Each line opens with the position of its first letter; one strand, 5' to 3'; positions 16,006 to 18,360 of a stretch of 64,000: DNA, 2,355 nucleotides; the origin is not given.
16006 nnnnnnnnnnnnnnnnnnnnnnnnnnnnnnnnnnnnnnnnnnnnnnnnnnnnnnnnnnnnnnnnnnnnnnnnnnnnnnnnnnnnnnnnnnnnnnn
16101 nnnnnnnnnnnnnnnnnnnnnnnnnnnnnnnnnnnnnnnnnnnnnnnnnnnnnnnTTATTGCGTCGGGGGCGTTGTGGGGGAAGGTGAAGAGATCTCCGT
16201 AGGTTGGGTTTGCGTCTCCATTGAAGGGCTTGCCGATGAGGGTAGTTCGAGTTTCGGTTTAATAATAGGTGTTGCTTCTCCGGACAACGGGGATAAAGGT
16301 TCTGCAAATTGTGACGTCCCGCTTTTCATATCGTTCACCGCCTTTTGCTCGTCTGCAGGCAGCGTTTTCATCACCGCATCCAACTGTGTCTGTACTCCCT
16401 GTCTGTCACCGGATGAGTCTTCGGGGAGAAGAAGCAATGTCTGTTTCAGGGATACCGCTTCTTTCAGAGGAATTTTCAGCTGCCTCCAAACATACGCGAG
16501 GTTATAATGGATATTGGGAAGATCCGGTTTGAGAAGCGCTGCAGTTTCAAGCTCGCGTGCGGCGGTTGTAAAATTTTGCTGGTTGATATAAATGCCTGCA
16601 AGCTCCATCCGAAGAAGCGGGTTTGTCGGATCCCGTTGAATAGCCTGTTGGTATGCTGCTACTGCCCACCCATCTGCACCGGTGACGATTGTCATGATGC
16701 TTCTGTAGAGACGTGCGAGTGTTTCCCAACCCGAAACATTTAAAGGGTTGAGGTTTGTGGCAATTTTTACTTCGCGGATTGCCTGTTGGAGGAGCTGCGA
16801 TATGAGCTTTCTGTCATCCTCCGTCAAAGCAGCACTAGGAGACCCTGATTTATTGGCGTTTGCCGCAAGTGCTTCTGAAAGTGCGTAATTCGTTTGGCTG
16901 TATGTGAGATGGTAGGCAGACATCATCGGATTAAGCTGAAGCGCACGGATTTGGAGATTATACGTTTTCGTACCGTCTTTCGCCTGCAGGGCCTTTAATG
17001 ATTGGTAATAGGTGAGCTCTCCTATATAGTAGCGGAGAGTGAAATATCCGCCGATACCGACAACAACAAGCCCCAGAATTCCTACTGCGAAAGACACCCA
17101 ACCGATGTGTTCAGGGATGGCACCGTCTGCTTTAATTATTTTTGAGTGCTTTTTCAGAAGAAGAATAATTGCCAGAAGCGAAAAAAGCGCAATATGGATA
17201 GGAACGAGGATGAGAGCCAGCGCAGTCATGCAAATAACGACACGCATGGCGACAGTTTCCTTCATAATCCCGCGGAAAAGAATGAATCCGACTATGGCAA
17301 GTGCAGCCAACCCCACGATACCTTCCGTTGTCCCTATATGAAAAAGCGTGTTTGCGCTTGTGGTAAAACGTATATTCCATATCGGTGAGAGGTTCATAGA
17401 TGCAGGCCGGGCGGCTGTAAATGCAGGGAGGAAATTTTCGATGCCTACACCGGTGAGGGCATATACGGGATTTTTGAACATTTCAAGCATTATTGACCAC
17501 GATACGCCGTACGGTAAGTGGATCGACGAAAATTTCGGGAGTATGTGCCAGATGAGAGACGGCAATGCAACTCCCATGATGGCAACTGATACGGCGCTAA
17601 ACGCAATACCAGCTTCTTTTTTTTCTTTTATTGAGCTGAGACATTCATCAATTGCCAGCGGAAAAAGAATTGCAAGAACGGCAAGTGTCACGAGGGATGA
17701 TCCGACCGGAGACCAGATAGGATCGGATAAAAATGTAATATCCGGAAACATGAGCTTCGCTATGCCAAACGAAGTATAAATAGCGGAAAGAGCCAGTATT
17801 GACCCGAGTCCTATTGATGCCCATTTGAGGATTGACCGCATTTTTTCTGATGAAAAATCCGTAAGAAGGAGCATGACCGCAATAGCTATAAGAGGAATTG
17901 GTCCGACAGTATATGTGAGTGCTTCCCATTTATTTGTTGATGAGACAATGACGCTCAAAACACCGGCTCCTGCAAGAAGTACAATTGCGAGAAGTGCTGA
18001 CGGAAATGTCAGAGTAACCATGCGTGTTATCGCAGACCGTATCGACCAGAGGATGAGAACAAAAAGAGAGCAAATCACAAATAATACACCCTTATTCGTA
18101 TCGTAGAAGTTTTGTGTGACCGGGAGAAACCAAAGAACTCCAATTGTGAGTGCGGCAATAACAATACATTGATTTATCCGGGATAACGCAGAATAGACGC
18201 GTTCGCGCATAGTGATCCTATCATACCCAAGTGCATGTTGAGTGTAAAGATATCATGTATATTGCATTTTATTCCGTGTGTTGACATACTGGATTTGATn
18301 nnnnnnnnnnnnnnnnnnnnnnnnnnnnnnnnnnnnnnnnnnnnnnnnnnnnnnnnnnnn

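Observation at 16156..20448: Three tandem type IV pilins divergent from an O-antigen-ligase/TPR membrane protein: a candidate pilin O-glycosylation module.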

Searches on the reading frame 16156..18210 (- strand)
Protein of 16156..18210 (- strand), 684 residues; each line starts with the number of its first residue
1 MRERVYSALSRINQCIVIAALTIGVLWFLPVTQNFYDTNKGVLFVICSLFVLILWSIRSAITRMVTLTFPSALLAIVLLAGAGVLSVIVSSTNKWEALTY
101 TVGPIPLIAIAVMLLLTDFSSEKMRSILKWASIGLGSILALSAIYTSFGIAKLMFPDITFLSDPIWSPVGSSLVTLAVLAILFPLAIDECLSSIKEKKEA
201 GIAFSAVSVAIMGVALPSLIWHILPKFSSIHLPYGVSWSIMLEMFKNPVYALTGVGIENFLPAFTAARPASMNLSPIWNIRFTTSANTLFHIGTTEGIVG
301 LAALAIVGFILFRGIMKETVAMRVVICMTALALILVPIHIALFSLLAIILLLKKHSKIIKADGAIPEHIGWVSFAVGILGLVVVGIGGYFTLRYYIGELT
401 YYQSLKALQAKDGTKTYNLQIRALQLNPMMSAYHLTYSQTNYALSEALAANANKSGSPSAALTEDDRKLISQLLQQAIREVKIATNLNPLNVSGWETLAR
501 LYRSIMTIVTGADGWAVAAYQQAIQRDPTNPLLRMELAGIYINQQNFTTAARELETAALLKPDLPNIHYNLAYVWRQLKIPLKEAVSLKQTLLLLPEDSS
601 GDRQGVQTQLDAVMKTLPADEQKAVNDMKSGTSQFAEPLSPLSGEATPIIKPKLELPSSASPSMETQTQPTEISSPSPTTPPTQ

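Call 6: search_protein_families(library=pfam, proteins=[window:16156-18210:-], max_evalue=0.01)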
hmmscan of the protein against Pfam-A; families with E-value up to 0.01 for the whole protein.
window:16156-18210:- (684 aa): 8 families
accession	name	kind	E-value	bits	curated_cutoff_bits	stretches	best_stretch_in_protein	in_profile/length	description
PF13414.12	TPR_11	-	1.6e-08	34.5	26.8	1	540-574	3-37/42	TPR repeat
PF14559.12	TPR_19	-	1.2e-07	32.4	25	1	516-568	10-62/68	Tetratricopeptide repeat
PF13431.12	TPR_17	-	1.5e-06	28.4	24.4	1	519-550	1-32/34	Tetratricopeptide repeat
PF07719.23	TPR_2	-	0.00024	21.4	27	0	535-563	5-33/34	Tetratricopeptide repeat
PF13428.12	TPR_14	-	0.00035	21.4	23.5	0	534-573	4-43/44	Tetratricopeptide repeat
PF13371.12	TPR_9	-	0.0012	19.3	35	1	516-566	14-64/73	Tetratricopeptide repeat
PF13432.12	TPR_16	-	0.0016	19.3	32.7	1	516-559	16-58/65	Tetratricopeptide repeat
PF24575.1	TPR_Slam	-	0.0022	18.8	35.2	1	471-552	21-102/104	Surface lipoprotein assembly modifier, N-terminal TPR repeats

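Call 7: search_protein_families(library=ncbifam, proteins=[window:16156-18210:-], max_evalue=0.01)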
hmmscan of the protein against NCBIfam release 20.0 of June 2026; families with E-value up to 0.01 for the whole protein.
window:16156-18210:- (684 aa): 6 families
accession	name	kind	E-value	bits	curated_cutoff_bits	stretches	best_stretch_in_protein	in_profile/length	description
TIGR02521.1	type_IV_pilW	equivalog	2e-08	34.1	154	1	534-580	34-80/234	type IV pilus biogenesis/stability protein PilW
TIGR02917.1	PEP_TPR_lipo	equivalog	3.3e-06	25.3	312.2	1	439-581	684-820/899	XrtA/PEP-CTERM system TPR-repeat protein PrsT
TIGR03939.1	PGA_TPR_OMP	equivalog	1.6e-05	23.4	366.65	1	475-600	70-189/800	poly-beta-1,6 N-acetyl-D-glucosamine export porin PgaA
NF033920.0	C39_PA2778_fam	equivalog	2.9e-05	23.6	150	1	510-579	169-238/255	PA2778 family cysteine peptidase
NF040959.1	MamA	equivalog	4e-05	23.2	200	1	508-579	82-153/204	magnetosome protein MamA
TIGR00540.1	TPR_hemY_coli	hypoth_equivalog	0.00027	19.8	142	1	499-578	294-372/385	heme biosynthesis-associated TPR protein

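Call 9: find_homologous_proteins(query=window:16156-18210:-)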
Query window:16156-18210:- (684 aa): 20 proteins with E <= 0.001 among 8000 candidates.
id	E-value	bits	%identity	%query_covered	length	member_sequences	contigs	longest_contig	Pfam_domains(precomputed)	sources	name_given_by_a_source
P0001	0.0e+0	1481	100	100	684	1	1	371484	PF14559.13,PF13431.13,PF13414.13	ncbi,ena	-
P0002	2.2e-144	500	40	95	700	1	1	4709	PF14559.13,PF13431.13,PF13414.13,PF00515.35,PF13181.13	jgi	jgi:Tfp pilus assembly protein PilF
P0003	1.1e-124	435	37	99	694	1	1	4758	PF14559.13,PF13431.13,PF13414.13,PF00515.35,PF07719.24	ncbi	-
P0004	2.9e-118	414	43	71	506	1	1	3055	PF14559.13,PF13431.13,PF13414.13,PF13432.13,PF07719.24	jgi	jgi:Tfp pilus assembly protein PilF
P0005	2.9e-117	411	36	96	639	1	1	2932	PF14559.13,PF13431.13,PF13414.13,PF00515.35,PF21033.5,PF13181.13,PF07719.24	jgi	-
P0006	5.8e-113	397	38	88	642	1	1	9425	PF14559.13,PF13431.13,PF13414.13,PF00515.35,PF13176.13,PF21033.5,PF13428.13,PF13181.13,PF07719.24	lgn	-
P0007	1.1e-112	396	37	89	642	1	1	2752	PF14559.13,PF13431.13,PF13414.13,PF00515.35,PF13424.13,PF13176.13,PF21033.5,PF13432.13,PF13428.13,PF13181.13,PF07719.24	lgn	-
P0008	1.9e-112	395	35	97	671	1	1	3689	PF14559.13,PF13431.13,PF13414.13,PF00515.35,PF13424.13,PF13176.13,PF21033.5,PF13432.13,PF13428.13,PF13181.13,PF07719.24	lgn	-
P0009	3.3e-111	391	36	88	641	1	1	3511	PF14559.13,PF13431.13,PF13414.13,PF00515.35,PF13424.13,PF13432.13,PF13428.13,PF13181.13,PF07719.24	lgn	-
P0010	2.3e-110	388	36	90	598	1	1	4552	PF13431.13,PF13414.13,PF00515.35,PF21033.5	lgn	-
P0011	3.6e-106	374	35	88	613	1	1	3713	PF14559.13,PF13431.13,PF13414.13,PF00515.35,PF13424.13,PF21033.5,PF13432.13,PF13428.13,PF13181.13,PF07719.24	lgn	-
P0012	4.1e-96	341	38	80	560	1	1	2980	PF14559.13,PF13431.13,PF23914.2,PF13414.13,PF00515.35,PF13424.13,PF21033.5,PF13432.13,PF13428.13,PF13181.13,PF07719.24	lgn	-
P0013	2.4e-86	309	32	96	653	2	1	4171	PF14559.13,PF13414.13,PF00515.35,PF07719.24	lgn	-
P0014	2.4e-71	259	33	82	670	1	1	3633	PF14559.13,PF13431.13,PF13414.13,PF13371.13,PF07719.24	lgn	-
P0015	5.1e-71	258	34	76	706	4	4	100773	PF14559.13,PF13414.13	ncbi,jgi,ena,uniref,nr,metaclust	ncbi:hypothetical protein A2721_02770 [Candidatus Gottesmanbacteria bacterium RIFCSPHIGHO2_01_FULL_4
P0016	6.0e-67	245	31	86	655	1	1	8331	PF14559.13,PF13431.13,PF13414.13,PF13181.13,PF07719.24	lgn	-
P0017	2.6e-60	223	29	99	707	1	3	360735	PF14559.13,PF13431.13,PF23914.2,PF13414.13,PF13371.13,PF13432.13,PF13428.13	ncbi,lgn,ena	-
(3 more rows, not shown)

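Call 12: search_solved_structures(query=A1, max_evalue=10)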
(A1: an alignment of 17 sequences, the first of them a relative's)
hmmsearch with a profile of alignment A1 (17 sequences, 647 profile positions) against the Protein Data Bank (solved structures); distinct sequences matched with E-value up to 10: 247 (the best 60 are shown).
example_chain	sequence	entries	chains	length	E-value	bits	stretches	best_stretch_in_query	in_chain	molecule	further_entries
9qhb_A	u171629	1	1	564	1.6e-150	505.8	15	512-593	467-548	Engineered tetratricopeptide repeat protein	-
8bu0_A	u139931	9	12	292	1.2e-74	255.1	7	512-590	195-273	Consensus tetratricopeptide repeat protein | Crystal structure of an 8-repeat consensus TPR superhelix with Zinc. | Monomer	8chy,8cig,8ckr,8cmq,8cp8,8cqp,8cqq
9qhc_A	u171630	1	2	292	5.5e-65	223.2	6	516-590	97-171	Engineered tetratricopeptide repeat protein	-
7yea_A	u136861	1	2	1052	8.9e-44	153.1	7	512-593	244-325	UDP-N-acetylglucosamine--peptide N-acetylglucosaminyltransferase 110 kDa subunit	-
7yeh_B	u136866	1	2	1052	9.9e-44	153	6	512-593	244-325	UDP-N-acetylglucosamine--peptide N-acetylglucosaminyltransferase 110 kDa subunit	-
7ntf_A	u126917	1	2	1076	1e-43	153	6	512-593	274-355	Isoform 1 of UDP-N-acetylglucosamine--peptide N-acetylglucosaminyltransferase 110 kDa subu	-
1w3b_A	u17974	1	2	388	1.4e-37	132.6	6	512-593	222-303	UDP-N-ACETYLGLUCOSAMINE--PEPTIDE N-ACETYLGLUCOSAMINYLTRANSFERASE 110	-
6eou_A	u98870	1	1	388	3.7e-37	131.3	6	512-593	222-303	UDP-N-acetylglucosamine--peptide N-acetylglucosaminyltransferase 110 kDa subunit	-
2fo7_A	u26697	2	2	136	8.9e-31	110.2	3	512-590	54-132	SYNTHETIC CONSENSUS TPR PROTEIN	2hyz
8ch0_A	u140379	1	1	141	1.2e-30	109.7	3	512-590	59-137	Consensus tetratricopeptide repeat protein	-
7obi_A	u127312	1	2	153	3e-29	105.1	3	512-590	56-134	CTPR-rv4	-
6v8e_A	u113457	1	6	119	2.9e-25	92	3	512-572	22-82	Designed protein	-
9gzg_A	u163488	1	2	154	1.3e-20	76.6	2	532-590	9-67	Engineered CTPR protein with glutamic acids for conductivity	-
1na0_A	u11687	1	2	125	2.1e-20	75.9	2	523-585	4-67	designed protein CTPR3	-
3kd7_A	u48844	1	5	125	3.5e-19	71.9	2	523-584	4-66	CTPR390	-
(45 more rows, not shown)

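Call 19: find_encoding_contigs(protein=P0017, flank=10000, max_places=3)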
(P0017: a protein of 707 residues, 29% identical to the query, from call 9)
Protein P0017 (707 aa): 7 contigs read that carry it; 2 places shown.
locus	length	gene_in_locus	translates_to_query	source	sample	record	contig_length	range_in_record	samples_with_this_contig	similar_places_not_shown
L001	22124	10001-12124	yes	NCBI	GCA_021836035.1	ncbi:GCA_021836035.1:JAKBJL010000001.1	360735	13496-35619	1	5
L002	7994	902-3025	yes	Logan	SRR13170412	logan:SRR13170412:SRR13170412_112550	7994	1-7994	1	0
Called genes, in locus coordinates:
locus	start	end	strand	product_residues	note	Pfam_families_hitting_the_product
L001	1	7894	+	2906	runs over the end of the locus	PF00354:Pentaxin (faint), PF13385:Laminin_G_3, PF22925:TS_C (faint), PF02210:Laminin_G_2 (faint), PF02973:Sialidase (faint), PF13385:Laminin_G_3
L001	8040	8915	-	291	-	PF00665:rve, PF13683:rve_3, PF13333:rve_2 (weak)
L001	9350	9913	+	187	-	PF13411:MerR_1 (weak)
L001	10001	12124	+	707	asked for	PF14559:TPR_19 (faint), PF23914:TPR_CcmH_CycH (faint), PF13428:TPR_14 (faint), PF13431:TPR_17 (faint), PF13371:TPR_9 (weak), PF13414:TPR_11 (weak), PF13432:TPR_16 (weak), PF13414:TPR_11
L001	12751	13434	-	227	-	PF08241:Methyltransf_11, PF13649:Methyltransf_25 (faint)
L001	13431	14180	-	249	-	PF01209:Ubie_methyltran (weak), PF13489:Methyltransf_23, PF07021:MetW, PF13649:Methyltransf_25, PF13847:Methyltransf_31, PF08241:Methyltransf_11, PF08242:Methyltransf_12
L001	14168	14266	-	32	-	-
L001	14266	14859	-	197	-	-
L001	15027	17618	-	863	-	-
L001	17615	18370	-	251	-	PF00535:Glycos_transf_2, PF10111:Glyco_tranf_2_2, PF13641:Glyco_tranf_2_3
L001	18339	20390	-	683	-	-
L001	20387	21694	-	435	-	-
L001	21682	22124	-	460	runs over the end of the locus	-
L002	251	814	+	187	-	PF13411:MerR_1 (weak)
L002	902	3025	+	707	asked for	PF14559:TPR_19 (faint), PF23914:TPR_CcmH_CycH (faint), PF13428:TPR_14 (faint), PF13431:TPR_17 (faint), PF13371:TPR_9 (weak), PF13414:TPR_11 (weak), PF13432:TPR_16 (weak), PF13414:TPR_11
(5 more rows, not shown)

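Call 20: find_encoding_contigs(protein=P0015, flank=10000, max_places=3)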
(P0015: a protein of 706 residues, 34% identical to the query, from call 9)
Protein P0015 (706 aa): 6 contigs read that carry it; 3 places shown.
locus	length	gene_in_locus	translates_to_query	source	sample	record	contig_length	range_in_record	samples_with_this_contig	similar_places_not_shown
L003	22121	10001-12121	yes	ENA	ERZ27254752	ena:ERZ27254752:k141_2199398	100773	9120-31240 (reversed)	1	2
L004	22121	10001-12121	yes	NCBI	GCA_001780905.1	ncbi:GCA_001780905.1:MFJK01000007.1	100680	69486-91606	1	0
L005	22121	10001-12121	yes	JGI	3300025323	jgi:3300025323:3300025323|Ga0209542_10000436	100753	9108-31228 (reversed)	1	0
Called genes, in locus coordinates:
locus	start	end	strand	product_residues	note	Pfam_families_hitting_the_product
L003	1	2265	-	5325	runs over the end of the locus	PF00376:MerR, PF12728:HTH_17 (faint), PF13411:MerR_1 (weak), PF01079:Hint (faint), PF07591:PT-HINT (faint), PF14890:Intein_splicing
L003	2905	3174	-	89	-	PF02823:ATP-synt_DE_N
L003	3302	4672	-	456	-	PF00006:ATP-synt_ab, PF01637:ATPase_2 (weak), PF22919:ATP-synt_VA_C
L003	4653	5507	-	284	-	PF00231:ATP-synt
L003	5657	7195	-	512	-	PF00006:ATP-synt_ab, PF00306:ATP-synt_ab_C (weak)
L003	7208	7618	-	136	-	PF00213:OSCP (weak)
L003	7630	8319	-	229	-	-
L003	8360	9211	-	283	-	-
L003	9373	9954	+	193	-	-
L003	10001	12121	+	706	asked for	PF14559:TPR_19 (faint), PF13414:TPR_11 (weak)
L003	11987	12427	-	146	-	-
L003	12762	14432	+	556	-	PF00343:Phosphorylase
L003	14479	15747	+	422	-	PF03065:Glyco_hydro_57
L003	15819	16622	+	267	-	PF04488:Gly_transf_sug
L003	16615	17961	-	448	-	PF02446:Glyco_hydro_77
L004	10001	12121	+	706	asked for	PF14559:TPR_19 (faint), PF13414:TPR_11 (weak)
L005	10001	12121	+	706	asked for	PF14559:TPR_19 (faint), PF13414:TPR_11 (weak)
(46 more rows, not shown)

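Call 23: predict_structure(alignment_id=A1)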
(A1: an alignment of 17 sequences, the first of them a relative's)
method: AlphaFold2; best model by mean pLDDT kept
length: 684 residues; sequences in the alignment: 17
mean_pLDDT: 84.0   pTM: 0.79
mean pLDDT of the five models: 84.0, 83.0, 82.9, 81.4, 80.2
residues with pLDDT >= 90: 358; 70-90: 243; 50-70: 24; < 50: 59
segments of 3 or more residues with pLDDT < 50: 631-684
pLDDT, mean of each block of 10 residues (from residue 1): 89 94 84 83 95 93 87 92 95 90 90 92 91 94 87 78 77 91 95 93 94 94 79 81 90 91 81 70 69 93 95 92 95 89 93 80 73 89 95 94 90 89 94 92 83 58 79 90 92 90 81 91 90 92 93 94 91 96 94 88 91 91 79 32 28 39 34 36 39
secondary structure, 60 per line:
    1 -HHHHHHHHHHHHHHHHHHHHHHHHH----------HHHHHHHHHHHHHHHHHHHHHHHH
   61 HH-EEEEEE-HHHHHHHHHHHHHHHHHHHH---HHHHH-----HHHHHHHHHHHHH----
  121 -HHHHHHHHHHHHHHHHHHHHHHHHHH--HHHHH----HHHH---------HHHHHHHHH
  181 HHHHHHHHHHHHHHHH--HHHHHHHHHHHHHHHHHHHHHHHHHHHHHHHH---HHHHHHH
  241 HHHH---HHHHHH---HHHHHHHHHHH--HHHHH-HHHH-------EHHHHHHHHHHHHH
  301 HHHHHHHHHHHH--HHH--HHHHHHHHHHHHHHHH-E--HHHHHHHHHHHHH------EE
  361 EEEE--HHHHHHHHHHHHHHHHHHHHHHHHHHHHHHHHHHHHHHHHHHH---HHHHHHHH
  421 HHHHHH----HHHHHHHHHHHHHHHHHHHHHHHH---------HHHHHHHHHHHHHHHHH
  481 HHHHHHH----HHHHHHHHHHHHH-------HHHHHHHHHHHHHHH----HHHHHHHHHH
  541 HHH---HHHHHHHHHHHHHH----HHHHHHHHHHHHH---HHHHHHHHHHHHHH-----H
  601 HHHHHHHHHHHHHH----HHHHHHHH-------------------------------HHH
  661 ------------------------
elements in order: H2-26 H37-62 E64-69 H71-90 H94-98 H104-116 H122-147 H150-154 H159-162 H172-196 H199-230 H234-244 H248-253 H257-267 H270-274 H276-279 H288-312 H320-335 H340-352 E359-364 H367-409 H413-426 H431-454 H464-487 H492-504 H512-526 H531-543 H547-560 H565-577 H581-594 H600-614 H619-626

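Call 28: search_protein_families(library=pfam, alignment_id=A3, max_evalue=0.1)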
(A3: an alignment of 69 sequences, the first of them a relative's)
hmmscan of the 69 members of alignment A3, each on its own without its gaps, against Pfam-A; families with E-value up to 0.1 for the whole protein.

A. member 1, P0001 (684 aa): 9 families
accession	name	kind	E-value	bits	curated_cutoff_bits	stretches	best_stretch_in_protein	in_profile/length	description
PF13414.12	TPR_11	-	1.6e-08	34.5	26.8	2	540-574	3-37/42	TPR repeat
PF14559.12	TPR_19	-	1.2e-07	32.4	25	1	516-568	10-62/68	Tetratricopeptide repeat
PF13431.12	TPR_17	-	1.5e-06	28.4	24.4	1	519-550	1-32/34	Tetratricopeptide repeat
PF07719.23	TPR_2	-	0.00024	21.4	27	0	535-563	5-33/34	Tetratricopeptide repeat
PF13428.12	TPR_14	-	0.00035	21.4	23.5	0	534-573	4-43/44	Tetratricopeptide repeat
PF13371.12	TPR_9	-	0.0012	19.3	35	1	516-566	14-64/73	Tetratricopeptide repeat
PF13432.12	TPR_16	-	0.0016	19.3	32.7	1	516-559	16-58/65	Tetratricopeptide repeat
PF24575.1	TPR_Slam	-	0.0022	18.8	35.2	1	471-552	21-102/104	Surface lipoprotein assembly modifier, N-terminal TPR repeats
PF00515.34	TPR_1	-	0.024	14.9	27.8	0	516-530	20-34/34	Tetratricopeptide repeat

B. families by the number of members that match (of 69 scanned): 61 families (the first 25 are shown)
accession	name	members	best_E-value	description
PF13414.12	TPR_11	68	2.9e-20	TPR repeat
PF13431.12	TPR_17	67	1.5e-15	Tetratricopeptide repeat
PF14559.12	TPR_19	67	6e-12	Tetratricopeptide repeat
PF07719.23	TPR_2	65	2.4e-13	Tetratricopeptide repeat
PF13432.12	TPR_16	64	8.1e-12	Tetratricopeptide repeat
PF00515.34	TPR_1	62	2.9e-13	Tetratricopeptide repeat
PF13181.12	TPR_8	61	4.4e-12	Tetratricopeptide repeat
PF13428.12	TPR_14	60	1.5e-08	Tetratricopeptide repeat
PF13424.12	TPR_12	54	2.3e-09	Tetratricopeptide repeat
PF23914.1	TPR_CcmH_CycH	50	8.5e-08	Cytochrome c-type biogenesis protein H TPR domain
PF13176.12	TPR_7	45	8.6e-08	Tetratricopeptide repeat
PF13371.12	TPR_9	45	5.3e-07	Tetratricopeptide repeat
PF24575.1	TPR_Slam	28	8.3e-06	Surface lipoprotein assembly modifier, N-terminal TPR repeats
PF13374.12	TPR_10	26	2.9e-06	Tetratricopeptide repeat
PF13174.12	TPR_6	24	3e-07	Tetratricopeptide repeat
PF04932.20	Wzy_C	10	4.9e-06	O-Antigen ligase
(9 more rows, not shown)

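Call 31: find_encoding_contigs(protein=P0006, flank=10000, max_places=3)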
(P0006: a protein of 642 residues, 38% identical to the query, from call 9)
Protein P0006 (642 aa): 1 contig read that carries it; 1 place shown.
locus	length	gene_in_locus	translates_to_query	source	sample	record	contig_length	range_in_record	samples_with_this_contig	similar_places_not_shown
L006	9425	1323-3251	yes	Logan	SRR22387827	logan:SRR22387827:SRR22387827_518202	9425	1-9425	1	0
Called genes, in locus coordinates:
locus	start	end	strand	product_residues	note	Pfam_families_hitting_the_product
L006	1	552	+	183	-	?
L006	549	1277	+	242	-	PF08843:AbiEii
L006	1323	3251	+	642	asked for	PF07719:TPR_2 (faint), PF14559:TPR_19 (faint), PF21033:RMD1-3 (faint), PF13428:TPR_14 (faint), PF13431:TPR_17 (faint), PF00515:TPR_1 (faint), PF13176:TPR_7 (faint), PF13414:TPR_11, +1 more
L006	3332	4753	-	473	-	-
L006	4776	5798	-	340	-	PF00535:Glycos_transf_2, PF10111:Glyco_tranf_2_2, PF13641:Glyco_tranf_2_3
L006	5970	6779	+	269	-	PF20803:PaaX_M, PF08223:PaaX_C (weak)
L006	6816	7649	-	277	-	PF13489:Methyltransf_23, PF07021:MetW, PF13847:Methyltransf_31, PF08241:Methyltransf_11, PF08242:Methyltransf_12, PF13649:Methyltransf_25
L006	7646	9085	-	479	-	-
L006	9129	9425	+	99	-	?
